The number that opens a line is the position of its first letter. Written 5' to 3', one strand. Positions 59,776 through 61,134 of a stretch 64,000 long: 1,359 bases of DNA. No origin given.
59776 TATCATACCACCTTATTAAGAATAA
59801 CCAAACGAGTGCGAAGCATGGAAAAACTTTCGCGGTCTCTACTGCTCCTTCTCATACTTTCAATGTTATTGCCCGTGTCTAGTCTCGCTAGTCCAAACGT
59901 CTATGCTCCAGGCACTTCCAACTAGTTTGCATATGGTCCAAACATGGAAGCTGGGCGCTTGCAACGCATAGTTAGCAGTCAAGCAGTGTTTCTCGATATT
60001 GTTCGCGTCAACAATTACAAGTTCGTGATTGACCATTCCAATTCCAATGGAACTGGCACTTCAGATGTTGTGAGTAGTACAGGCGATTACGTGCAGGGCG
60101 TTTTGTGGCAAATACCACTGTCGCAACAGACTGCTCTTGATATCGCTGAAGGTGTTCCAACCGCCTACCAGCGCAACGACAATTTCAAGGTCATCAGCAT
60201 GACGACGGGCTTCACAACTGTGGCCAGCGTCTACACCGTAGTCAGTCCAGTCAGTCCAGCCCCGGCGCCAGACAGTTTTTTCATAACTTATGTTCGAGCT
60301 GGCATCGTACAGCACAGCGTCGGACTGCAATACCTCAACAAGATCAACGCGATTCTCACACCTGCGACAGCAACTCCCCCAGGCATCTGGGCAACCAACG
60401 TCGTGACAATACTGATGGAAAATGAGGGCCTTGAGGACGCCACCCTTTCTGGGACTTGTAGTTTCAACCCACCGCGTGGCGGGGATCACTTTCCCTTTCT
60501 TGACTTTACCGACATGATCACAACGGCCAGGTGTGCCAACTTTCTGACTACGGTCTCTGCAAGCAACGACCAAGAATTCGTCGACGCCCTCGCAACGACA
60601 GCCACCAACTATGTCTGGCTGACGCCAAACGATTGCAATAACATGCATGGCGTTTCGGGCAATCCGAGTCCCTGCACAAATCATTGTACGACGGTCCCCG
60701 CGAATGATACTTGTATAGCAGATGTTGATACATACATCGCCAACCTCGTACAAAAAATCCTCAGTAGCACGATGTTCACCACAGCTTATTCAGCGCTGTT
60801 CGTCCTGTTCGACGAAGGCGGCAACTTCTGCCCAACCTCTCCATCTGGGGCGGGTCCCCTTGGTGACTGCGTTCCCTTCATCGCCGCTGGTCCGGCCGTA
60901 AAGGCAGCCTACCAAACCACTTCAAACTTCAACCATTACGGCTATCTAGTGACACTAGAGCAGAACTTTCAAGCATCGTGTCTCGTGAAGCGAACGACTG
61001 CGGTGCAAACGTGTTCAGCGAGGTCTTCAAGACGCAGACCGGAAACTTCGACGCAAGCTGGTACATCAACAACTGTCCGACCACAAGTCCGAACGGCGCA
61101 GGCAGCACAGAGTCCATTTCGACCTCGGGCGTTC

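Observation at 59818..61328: Secreted GGCT-like/phosphoesterase fusion interrupted by an in-frame TAG between signal peptide and mature domain, plus a -1 frameshift near the C-terminus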

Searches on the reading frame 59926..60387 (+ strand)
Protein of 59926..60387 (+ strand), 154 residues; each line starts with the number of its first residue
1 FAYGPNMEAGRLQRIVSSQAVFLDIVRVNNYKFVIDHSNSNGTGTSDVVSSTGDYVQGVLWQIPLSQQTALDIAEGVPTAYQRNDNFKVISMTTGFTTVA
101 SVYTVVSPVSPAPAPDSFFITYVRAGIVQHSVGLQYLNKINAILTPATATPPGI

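Call 21: search_protein_representatives(protein=window:59926-60387:+)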
Query: 154 residues. Proteins with E-value up to 0.001 (for the whole library): 432; up to 1e-10: 5; up to 1e-30: 0. The best 150 are listed.
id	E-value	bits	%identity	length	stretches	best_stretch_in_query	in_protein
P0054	4.5e-29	117.6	42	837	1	1-152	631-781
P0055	3.4e-26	108.3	37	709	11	53-100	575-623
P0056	3.2e-23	98.7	45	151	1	31-152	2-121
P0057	4.8e-11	59.2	32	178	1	1-140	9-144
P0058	8.3e-11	58.4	35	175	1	2-144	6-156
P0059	1.8e-10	57.3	30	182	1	1-143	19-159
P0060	3.8e-10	56.3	28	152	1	1-142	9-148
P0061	4.1e-10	56.1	33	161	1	1-144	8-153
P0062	5.2e-10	55.8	33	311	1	1-151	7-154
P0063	5.5e-10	55.7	28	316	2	1-142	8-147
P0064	9.3e-10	55.0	31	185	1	1-142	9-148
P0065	9.7e-10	54.9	31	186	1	1-141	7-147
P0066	1.4e-09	54.4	26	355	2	1-127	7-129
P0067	1.8e-09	54.0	33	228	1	1-141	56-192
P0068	5.4e-09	52.5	34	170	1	1-147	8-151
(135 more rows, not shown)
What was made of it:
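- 59926..60357 (+): GGCT/AIG2-like domain (aa 37-180) with the family-invariant residues kept: FAYGxNM, G-V, LD..EG (catalytic-Glu position, 60136-60153), and Y..R. phmmer against 1.84 billion representatives gave 432 hits, all of the GGCT-like type (call 21).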

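Call 32: search_protein_families(library=pfam, proteins=[P0054, P0056], max_evalue=0.01)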
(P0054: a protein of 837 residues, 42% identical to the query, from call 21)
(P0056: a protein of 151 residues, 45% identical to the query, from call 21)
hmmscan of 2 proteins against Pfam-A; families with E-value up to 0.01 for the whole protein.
P0054 (837 aa): 7 families
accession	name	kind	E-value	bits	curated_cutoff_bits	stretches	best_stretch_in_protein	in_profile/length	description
PF04185.19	Phosphoesterase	-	1.9e-27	96.8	23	1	67-289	110-356/356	Phosphoesterase family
PF00150.24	Cellulase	-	1.6e-08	34.8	23.5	1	386-592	64-269/272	Cellulase (glycosyl hydrolase family 5)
PF13772.11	AIG2_2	-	4.2e-06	27.5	27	1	686-768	2-81/83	AIG2-like family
PF06094.17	GGACT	-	1.7e-05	25.8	22.8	1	630-735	1-102/120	Gamma-glutamyl cyclotransferase, AIG2-like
PF00404.24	Dockerin_1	-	1.8e-05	25.3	22.9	1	784-829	1-52/57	Dockerin type I domain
PF13517.12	FG-GAP_3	-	0.0013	19.7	26.9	0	781-795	45-59/61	FG-GAP-like repeat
PF00036.39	EF-hand_1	-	0.003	17.5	25.4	0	786-800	10-24/29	EF hand domain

P0056 (151 aa): 2 families
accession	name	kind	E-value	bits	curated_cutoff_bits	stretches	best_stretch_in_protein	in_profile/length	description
PF13772.11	AIG2_2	-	4e-06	27.6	27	1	27-107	2-81/83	AIG2-like family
PF06094.17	GGACT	-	6.4e-05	24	22.8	1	8-76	34-104/120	Gamma-glutamyl cyclotransferase, AIG2-like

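Call 33: find_homologous_proteins(query=window:59926-60387:+, max_evalue=0.00001)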
Query window:59926-60387:+ (154 aa): 2 proteins with E <= 0.00001 among 62 candidates.
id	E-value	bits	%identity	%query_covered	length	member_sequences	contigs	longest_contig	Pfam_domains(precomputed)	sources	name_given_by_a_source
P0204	1.5e-85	302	99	93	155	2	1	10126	PF13772.12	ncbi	-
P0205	2.4e-60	221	91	76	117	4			-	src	-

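Call 35: find_encoding_contigs(protein=P0204, flank=10000)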
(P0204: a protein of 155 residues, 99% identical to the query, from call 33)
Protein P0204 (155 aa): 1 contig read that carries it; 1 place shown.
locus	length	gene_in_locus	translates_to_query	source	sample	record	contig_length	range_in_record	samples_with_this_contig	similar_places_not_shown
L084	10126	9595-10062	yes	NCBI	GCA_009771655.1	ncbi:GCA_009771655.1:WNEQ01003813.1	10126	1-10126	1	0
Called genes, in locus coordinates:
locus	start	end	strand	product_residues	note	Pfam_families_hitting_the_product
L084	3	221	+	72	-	?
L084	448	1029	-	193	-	PF01694:Rhomboid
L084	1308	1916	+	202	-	PF01040:UbiA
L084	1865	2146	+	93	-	PF01040:UbiA (weak)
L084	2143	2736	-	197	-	PF00117:GATase, PF07722:Peptidase_C26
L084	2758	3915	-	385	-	PF00266:Aminotran_5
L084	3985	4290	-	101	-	-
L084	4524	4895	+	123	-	PF09851:SHOCT (faint)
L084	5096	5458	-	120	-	PF01243:PNPOx_N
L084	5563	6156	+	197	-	PF02629:CoA_binding (weak), PF13380:CoA_binding_2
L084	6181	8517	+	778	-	PF20437:LonC_helical, PF13654:AAA_32, PF20436:LonB_AAA-LID, PF05362:Lon_C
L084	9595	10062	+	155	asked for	PF13772:AIG2_2 (weak)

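Call 40: find_encoding_contigs(protein=P0054, flank=6000, max_places=4)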
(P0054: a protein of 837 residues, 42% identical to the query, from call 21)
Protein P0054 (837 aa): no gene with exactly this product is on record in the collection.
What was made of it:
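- Tried and rejected: (8) The context of P0054 could not be looked up because it is not on record (call 40).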

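Call 42: find_homologous_proteins(query=A3, max_evalue=0.000001)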
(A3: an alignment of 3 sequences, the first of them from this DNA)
Query A3 (3 sequences) (152 aa, profile of the alignment): 6 proteins with E <= 0.000001 among 4323 candidates.
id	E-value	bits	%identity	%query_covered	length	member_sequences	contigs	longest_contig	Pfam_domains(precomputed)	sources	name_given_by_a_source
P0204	8.7e-71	255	99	93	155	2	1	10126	PF13772.12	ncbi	-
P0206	2.5e-70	253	40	96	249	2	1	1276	PF13772.12,PF06094.18,PF00404.25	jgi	-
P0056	2.2e-58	214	45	75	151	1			PF13772.12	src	-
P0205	3.8e-51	191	91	77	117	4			-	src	-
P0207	2.1e-44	169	42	78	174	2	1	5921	PF13772.12,PF00404.25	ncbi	-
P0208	5.0e-27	113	40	49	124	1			PF00404.25,PF13517.13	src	-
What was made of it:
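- Closest known: Secreted phosphoesterase-GH5-GGCT-dockerin proteins. Same: These are the closest relatives of the GGCT-like domain (40-45% identity, calls 21, 42).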

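Call 43: find_encoding_contigs(protein=P0207, flank=6000, max_places=4)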
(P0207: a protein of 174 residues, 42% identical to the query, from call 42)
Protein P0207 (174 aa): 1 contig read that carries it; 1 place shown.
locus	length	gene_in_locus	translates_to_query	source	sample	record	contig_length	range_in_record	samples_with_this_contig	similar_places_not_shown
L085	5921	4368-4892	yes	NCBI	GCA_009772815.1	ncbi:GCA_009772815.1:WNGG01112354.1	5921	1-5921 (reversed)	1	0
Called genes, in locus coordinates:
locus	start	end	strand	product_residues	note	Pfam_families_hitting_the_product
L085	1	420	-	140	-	?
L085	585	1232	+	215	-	PF01569:PAP2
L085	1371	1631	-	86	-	-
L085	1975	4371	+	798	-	-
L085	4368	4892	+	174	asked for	PF13772:AIG2_2 (weak), PF00404:Dockerin_1 (weak)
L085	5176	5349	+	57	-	-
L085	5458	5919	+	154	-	?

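Call 45: search_protein_families(library=pfam, proteins=[L085:1975-4371:+, L085:585-1232:+], max_evalue=0.01)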
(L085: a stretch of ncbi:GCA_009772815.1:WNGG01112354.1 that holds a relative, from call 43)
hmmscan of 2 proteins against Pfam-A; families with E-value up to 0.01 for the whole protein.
L085:1975-4371:+ (798 aa): 4 families
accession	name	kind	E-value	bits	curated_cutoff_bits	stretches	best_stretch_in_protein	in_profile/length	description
PF04185.19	Phosphoesterase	-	8.4e-29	101.3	23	1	40-267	106-356/356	Phosphoesterase family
PF00150.24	Cellulase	-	3e-09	37.2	23.5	1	324-570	20-269/272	Cellulase (glycosyl hydrolase family 5)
PF13772.11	AIG2_2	-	3.1e-08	34.4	27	1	664-747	2-82/83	AIG2-like family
PF06094.17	GGACT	-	1.1e-05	26.4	22.8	1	608-717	1-107/120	Gamma-glutamyl cyclotransferase, AIG2-like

L085:585-1232:+ (215 aa): 2 families
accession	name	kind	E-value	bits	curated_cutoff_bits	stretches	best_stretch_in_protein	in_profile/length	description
PF01569.27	PAP2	-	4.8e-18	65.6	27.2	1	75-188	4-124/130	PAP2 superfamily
PF14378.12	PAP2_3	-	1.8e-05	25.1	27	1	119-181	125-187/190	PAP2 superfamily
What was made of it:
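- Closest known: Secreted phosphoesterase-GH5-GGCT-dockerin proteins. Same: They also combine it with a PF04185 domain in a secreted protein (calls 32, 45).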

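Call 47: search_solved_structures(query=A4, max_evalue=0.01, show_alignments=1)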
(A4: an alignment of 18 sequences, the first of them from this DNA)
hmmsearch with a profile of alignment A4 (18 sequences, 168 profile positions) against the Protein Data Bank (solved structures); distinct sequences matched with E-value up to 0.01: 8.
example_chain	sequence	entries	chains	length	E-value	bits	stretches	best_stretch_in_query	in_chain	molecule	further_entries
2i5t_A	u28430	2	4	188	3.3e-38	134.3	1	3-151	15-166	Protein C7orf24 | Uncharacterized protein C7orf24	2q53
2pn7_A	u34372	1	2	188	3.3e-38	134.3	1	3-151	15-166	human gamma-glutamyl cyclotransferase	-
3cry_A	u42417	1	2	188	7.6e-37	129.9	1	3-151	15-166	Gamma-glutamyl cyclotransferase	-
2rbh_A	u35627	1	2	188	1.4e-36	129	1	3-151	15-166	Gamma-glutamyl cyclotransferase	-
2qik_A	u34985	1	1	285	5.6e-18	68.5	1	3-151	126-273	UPF0131 protein ykqA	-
2kl2_A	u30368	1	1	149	8.4e-05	25.6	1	57-110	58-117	AIG2-like domain-containing protein 1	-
1vkb_A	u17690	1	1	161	9.2e-05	25.5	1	57-110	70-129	hypothetical protein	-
2g0q_A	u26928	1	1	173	0.00013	25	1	54-118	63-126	AT5G39720.1 protein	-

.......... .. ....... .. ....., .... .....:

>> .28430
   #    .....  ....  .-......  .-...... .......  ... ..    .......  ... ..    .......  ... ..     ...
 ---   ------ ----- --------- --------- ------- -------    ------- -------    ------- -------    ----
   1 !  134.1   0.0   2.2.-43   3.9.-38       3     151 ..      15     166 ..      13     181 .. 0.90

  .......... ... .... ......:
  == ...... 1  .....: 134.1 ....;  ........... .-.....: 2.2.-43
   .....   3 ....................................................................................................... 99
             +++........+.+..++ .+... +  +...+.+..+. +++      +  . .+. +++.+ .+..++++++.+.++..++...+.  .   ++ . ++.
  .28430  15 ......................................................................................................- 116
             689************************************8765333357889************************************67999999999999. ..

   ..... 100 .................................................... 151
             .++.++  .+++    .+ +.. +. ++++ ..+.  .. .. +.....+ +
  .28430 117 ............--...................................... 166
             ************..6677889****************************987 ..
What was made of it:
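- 59926..60357 (+): A family profile hits human GGCT structure 2i5t at 3e-38 (call 47).
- On GGCT / AIG2-like (PF06094, PF13772): The joint profile hits GGCT structures at 3e-38 (call 47).
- Closest known: Gamma-glutamylcyclotransferase / AIG2-like fold. Same: The family profile hits GGCT structures at 3e-38 (call 47).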

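Call 54: search_protein_families(library=pfam, proteins=[P0057, P0058, P0059, P0061, P0064, P0206], max_evalue=0.001)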
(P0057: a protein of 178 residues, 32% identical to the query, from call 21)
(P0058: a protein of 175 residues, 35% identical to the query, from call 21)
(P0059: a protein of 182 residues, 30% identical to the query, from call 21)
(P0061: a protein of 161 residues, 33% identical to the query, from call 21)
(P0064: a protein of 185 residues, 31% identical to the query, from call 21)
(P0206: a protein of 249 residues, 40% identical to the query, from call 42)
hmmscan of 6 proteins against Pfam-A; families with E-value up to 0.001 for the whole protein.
P0057 (178 aa): 2 families
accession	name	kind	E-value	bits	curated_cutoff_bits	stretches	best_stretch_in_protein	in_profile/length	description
PF13772.11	AIG2_2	-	2.6e-13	50.6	27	1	64-144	3-83/83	AIG2-like family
PF06094.17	GGACT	-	1.9e-08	35.3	22.8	1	8-113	1-105/120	Gamma-glutamyl cyclotransferase, AIG2-like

P0058 (175 aa): 2 families
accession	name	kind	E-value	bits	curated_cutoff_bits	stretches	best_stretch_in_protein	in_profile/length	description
PF13772.11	AIG2_2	-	9.1e-10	39.3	27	1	63-150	2-81/83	AIG2-like family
PF06094.17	GGACT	-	2e-09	38.5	22.8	1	5-131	2-118/120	Gamma-glutamyl cyclotransferase, AIG2-like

P0059 (182 aa): 2 families
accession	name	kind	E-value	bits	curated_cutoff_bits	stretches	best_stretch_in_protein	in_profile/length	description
PF13772.11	AIG2_2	-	5.9e-24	84.8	27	1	73-156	1-83/83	AIG2-like family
PF06094.17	GGACT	-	4.4e-14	53.5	22.8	1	18-128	1-111/120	Gamma-glutamyl cyclotransferase, AIG2-like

P0061 (161 aa): 2 families
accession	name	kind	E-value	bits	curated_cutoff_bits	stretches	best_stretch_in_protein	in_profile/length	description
PF13772.11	AIG2_2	-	1.3e-08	35.6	27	1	62-149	2-83/83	AIG2-like family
PF06094.17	GGACT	-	1.3e-05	26.1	22.8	1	7-118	1-108/120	Gamma-glutamyl cyclotransferase, AIG2-like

P0064 (185 aa): 2 families
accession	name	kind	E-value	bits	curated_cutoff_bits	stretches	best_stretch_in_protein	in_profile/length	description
PF06094.17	GGACT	-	1.5e-10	42.1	22.8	1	8-116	1-109/120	Gamma-glutamyl cyclotransferase, AIG2-like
PF13772.11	AIG2_2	-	9.7e-09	36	27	1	63-146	2-83/83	AIG2-like family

P0206 (249 aa): 5 families
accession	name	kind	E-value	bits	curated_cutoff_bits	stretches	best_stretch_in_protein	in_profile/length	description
PF13772.11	AIG2_2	-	2.9e-07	31.3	27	1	99-182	2-82/83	AIG2-like family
PF00404.24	Dockerin_1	-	4.7e-07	30.3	22.9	1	197-241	2-52/57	Dockerin type I domain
PF06094.17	GGACT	-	2.2e-06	28.6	22.8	1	43-150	1-104/120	Gamma-glutamyl cyclotransferase, AIG2-like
PF13405.12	EF-hand_6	-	0.00012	21.9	25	0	198-218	10-30/30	EF-hand domain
PF00036.39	EF-hand_1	-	0.00013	21.7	25.4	0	198-216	10-28/29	EF hand domain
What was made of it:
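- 59926..60357 (+): Those hits pass the Pfam GGACT and AIG2_2 cutoffs (call 54).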

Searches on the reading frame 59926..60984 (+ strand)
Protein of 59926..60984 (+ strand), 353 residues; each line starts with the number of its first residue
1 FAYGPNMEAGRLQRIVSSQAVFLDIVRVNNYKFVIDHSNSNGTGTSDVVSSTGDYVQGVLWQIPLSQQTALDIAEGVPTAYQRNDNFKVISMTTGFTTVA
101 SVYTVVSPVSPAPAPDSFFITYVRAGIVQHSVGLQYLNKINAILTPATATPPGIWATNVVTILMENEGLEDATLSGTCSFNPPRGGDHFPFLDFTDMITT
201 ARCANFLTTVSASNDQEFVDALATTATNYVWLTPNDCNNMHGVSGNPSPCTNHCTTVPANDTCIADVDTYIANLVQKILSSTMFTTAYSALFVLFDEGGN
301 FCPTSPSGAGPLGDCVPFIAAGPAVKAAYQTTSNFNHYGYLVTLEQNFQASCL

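Call 56: find_related_loci(query=window:59926-60984:+, collection=metagenome_contigs, flank=3000)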
Query seq(353 aa) (353 aa) in metagenome_contigs; peptide patterns used: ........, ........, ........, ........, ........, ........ (x = any residue, [..] = any of these).
256 stretches matched a pattern; 169 encode a relative of the query (tblastn E <= 1e-3); the best 80 are kept; 80 distinct loci.
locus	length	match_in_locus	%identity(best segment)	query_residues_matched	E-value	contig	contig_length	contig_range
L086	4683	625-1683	100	1-353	0e+0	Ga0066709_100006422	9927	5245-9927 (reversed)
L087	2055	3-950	99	38-353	0e+0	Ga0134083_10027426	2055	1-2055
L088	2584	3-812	100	84-353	0e+0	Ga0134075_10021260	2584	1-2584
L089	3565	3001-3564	98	1-188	7e-121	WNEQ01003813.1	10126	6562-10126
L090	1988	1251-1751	46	164-353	1e-46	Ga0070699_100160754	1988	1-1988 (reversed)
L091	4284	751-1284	50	170-353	2e-45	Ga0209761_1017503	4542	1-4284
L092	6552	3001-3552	47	153-353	2e-43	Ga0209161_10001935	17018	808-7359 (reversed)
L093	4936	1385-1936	47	153-353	2e-43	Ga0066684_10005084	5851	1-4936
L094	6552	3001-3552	47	153-353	2e-43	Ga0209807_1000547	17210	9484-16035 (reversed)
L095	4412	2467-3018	47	153-353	2e-43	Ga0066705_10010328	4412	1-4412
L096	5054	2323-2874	46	153-353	2e-42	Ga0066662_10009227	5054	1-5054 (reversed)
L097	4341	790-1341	46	153-353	1e-42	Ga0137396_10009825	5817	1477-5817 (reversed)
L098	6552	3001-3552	46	153-353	2e-42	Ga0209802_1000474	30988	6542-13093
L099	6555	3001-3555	44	155-353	4e-42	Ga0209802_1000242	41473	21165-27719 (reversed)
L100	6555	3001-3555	44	155-353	4e-42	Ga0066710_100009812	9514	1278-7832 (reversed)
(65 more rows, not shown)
